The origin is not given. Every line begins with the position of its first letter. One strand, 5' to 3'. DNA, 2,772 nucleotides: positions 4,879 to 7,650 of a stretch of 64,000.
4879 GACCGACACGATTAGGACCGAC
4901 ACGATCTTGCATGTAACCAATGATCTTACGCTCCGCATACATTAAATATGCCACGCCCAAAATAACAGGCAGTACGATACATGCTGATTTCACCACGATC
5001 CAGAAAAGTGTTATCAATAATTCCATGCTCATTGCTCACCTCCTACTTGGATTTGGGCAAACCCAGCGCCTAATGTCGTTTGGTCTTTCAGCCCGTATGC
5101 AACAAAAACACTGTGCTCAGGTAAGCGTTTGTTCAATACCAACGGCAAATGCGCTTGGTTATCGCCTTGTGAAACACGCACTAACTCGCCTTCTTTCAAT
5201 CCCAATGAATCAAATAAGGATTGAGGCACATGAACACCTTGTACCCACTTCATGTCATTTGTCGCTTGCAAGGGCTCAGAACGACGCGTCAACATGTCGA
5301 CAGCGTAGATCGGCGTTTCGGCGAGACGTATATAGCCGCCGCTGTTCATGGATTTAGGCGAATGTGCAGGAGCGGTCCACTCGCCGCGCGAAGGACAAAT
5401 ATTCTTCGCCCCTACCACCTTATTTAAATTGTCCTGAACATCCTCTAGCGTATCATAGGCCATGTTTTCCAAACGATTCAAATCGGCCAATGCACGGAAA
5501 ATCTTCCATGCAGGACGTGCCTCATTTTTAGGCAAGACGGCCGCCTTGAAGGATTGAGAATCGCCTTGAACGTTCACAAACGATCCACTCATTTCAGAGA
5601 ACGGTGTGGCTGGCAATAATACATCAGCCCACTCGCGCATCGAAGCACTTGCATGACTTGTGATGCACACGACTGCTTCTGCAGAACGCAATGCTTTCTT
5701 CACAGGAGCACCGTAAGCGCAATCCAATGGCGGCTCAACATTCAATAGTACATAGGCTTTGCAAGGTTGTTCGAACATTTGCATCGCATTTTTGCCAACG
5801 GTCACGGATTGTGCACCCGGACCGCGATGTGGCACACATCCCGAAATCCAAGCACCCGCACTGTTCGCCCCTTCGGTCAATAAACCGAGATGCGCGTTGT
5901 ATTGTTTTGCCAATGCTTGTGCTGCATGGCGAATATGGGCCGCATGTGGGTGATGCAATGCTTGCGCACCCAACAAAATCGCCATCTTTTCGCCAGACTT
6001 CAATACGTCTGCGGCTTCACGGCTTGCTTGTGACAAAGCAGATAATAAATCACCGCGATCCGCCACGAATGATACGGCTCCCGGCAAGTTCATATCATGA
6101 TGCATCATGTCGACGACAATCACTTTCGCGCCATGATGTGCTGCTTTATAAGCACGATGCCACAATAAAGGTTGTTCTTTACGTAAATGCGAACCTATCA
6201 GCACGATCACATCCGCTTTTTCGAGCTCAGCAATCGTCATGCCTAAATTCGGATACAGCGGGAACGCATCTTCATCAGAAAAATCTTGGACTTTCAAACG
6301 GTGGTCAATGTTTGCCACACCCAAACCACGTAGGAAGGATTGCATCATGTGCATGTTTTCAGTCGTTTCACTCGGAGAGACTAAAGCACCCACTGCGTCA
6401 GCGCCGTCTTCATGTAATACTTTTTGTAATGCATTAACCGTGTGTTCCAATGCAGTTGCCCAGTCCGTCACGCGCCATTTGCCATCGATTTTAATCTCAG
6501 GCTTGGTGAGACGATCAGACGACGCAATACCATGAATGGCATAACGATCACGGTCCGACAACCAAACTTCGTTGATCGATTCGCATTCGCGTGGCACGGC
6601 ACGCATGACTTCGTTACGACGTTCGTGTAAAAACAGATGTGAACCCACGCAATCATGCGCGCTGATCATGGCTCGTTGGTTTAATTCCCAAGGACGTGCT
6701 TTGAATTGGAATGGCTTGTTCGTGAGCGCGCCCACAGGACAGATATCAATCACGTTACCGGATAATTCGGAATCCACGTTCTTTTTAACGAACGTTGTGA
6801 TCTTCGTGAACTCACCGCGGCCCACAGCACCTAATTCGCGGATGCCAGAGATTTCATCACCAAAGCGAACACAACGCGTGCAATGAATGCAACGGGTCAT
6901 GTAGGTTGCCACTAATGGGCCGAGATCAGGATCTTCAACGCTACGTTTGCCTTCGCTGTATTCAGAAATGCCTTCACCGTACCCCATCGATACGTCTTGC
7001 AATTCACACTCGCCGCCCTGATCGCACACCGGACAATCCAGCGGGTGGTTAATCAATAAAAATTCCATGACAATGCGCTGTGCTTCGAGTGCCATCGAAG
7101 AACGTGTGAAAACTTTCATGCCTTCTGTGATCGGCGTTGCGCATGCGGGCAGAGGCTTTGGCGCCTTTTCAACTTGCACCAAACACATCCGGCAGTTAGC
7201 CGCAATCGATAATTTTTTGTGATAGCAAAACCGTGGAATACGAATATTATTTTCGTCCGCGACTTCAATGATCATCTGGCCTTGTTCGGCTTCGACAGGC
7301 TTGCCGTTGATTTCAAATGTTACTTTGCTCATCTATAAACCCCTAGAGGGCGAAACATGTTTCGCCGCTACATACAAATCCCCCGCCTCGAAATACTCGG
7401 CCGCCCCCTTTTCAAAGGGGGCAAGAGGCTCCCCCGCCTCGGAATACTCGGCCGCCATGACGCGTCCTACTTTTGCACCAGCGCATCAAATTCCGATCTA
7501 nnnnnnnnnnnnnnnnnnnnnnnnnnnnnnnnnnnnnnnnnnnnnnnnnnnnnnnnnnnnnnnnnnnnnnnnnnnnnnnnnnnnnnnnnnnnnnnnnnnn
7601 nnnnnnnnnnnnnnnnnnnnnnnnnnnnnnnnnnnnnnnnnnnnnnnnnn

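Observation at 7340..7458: Family of composite REP-like palindromic intergenic repeats (3 copies), one inside the nuo operon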

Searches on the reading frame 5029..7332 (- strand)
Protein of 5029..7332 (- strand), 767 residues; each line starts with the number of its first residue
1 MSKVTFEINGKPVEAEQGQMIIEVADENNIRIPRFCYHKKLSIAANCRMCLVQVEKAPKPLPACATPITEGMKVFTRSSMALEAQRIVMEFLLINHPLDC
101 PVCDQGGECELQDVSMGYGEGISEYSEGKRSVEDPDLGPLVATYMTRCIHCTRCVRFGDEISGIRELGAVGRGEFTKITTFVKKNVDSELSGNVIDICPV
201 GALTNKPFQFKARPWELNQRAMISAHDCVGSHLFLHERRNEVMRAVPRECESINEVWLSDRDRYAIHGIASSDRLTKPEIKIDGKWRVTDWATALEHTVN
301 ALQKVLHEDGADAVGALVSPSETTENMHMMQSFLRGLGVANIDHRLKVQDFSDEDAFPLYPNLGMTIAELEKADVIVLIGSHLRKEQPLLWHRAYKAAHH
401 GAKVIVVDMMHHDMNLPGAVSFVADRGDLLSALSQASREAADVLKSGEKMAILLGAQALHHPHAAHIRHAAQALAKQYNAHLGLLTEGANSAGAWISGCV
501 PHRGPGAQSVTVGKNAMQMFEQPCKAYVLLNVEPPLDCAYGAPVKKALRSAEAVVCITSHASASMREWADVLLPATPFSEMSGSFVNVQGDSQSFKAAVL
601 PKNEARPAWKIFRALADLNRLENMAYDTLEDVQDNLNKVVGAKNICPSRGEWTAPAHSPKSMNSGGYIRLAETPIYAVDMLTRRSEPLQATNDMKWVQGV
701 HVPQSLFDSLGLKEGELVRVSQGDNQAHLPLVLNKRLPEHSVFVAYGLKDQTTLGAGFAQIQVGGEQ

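Call 22: search_protein_families(library=ncbifam, proteins=[window:5029-7332:-], max_evalue=0.00001)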
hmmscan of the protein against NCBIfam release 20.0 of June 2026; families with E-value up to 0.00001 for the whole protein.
window:5029-7332:- (767 aa): 13 families
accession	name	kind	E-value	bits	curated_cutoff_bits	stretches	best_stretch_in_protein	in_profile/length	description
TIGR01973.1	NuoG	equivalog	1.1e-183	612.4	470.05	1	7-615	2-606/606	NADH-quinone oxidoreductase subunit NuoG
NF005895.0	PRK07860.1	equivalog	3e-112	376.1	802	2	3-514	17-532/811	NADH-quinone oxidoreductase subunit G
NF006305.0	PRK08493.1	equivalog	2.2e-48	165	591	1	4-403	2-402/819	NADH-quinone oxidoreductase subunit G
NF040763.1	FeFe_hydrog_A6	exception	5.6e-48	163.7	765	1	4-206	1-208/571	NADH-dependent [FeFe] hydrogenase, group A6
NF005745.0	PRK07569.1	equivalog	4.7e-40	137.4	333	1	1-206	1-210/238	bidirectional hydrogenase complex protein HoxU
TIGR01591.1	Fdh-alpha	equivalog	5.2e-34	117.4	666.25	2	228-414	7-197/672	formate dehydrogenase subunit alpha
NF040762.1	Hydr_FeFe_Clost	exception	3e-25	88.9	900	1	6-208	3-209/572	ferredoxin hydrogenase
NF047855.1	AssmNtatRedNasC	equivalog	1e-23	83.6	1100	2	267-409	70-217/708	assimilatory nitrate reductase catalytic subunit NasC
NF009454.0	PRK12814.1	equivalog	1.2e-19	70.1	916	1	1-101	1-101/657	putative NADPH-dependent glutamate synthase small subunit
NF041323.1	Nitr_red_NasA_Halo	equivalog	1.8e-08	33.4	1000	0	272-412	49-193/673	assimilatory nitrate reductase NasA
NF012032.0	PRK15488.1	equivalog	2.9e-08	32.2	694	0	519-633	425-542/759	thiosulfate reductase PhsA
NF010055.0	PRK13532.1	equivalog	2.3e-07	29.4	904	0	275-411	105-247/830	nitrate reductase catalytic subunit NapA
TIGR01701.1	Fdhalpha-like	subfamily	4.1e-07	28.5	582.15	1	273-455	98-279/744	FdhF/YdeP family oxidoreductase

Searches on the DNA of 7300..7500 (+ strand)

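Call 82: search_rna_families(source=window, start=7300, end=7500, threshold=evalue, max_evalue=5)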
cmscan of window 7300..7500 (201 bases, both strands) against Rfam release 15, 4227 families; matches with E-value up to 5: 2.
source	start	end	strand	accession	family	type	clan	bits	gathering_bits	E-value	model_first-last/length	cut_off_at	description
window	7404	7435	-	RF01098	RF_site9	Cis-reg; frameshift_element;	-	16.7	70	1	15-47/50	no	Gag/pro ribosomal frameshift site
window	7415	7438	+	RF04325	Pestivirus-3UTR-SLIII-scrofae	Gene; sRNA;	CL00151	15.8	85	1.1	1-66/66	no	Pestivirus 3' UTR SLIII P. scrofae Atypical porcine pestivirus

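Call 90: search_dna_similar(query=window:7333-7466:+, collection=ecoli_genomes, mode=distant, max_evalue=0.01, max_rows=5)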
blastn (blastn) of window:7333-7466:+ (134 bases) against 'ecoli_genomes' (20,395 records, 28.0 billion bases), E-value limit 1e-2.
No match.
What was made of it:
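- On BIME (E. coli): No blastn match in E. coli genomes (call 90).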
